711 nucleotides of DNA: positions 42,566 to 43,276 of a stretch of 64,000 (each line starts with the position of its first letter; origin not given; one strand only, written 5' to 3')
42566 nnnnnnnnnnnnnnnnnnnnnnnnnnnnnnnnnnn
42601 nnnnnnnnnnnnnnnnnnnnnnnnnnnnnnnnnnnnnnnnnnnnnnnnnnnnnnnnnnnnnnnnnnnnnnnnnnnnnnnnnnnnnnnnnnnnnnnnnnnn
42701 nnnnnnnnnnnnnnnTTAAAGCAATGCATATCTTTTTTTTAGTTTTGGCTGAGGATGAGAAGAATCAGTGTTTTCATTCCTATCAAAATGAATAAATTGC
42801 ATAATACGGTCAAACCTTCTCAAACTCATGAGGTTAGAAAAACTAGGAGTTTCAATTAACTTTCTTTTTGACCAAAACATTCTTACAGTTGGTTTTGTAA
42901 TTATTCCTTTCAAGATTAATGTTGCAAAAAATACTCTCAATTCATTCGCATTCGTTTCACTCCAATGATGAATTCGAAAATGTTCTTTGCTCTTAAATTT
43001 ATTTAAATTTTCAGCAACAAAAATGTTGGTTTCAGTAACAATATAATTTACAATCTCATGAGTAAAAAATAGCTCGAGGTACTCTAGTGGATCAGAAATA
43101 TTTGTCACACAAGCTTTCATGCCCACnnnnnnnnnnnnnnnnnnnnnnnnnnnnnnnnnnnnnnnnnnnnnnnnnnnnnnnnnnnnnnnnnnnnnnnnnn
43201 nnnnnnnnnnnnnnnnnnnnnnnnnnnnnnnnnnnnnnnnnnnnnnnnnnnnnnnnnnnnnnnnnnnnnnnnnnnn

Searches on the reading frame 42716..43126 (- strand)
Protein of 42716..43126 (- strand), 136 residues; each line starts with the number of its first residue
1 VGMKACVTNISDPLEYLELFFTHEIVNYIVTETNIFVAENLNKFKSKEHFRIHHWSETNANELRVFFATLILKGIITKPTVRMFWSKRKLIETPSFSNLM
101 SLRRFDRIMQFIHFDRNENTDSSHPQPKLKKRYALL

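Call 44: search_protein_families(library=pfam, proteins=[window:42716-43126:-], max_evalue=0.001)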
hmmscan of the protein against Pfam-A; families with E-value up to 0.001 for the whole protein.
window:42716-43126:- (136 aa): 1 family
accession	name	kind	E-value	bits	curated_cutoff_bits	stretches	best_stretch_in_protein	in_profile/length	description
PF13843.12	DDE_Tnp_1_7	-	2.5e-22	80.1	22.4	1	12-125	1-103/349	Transposase IS4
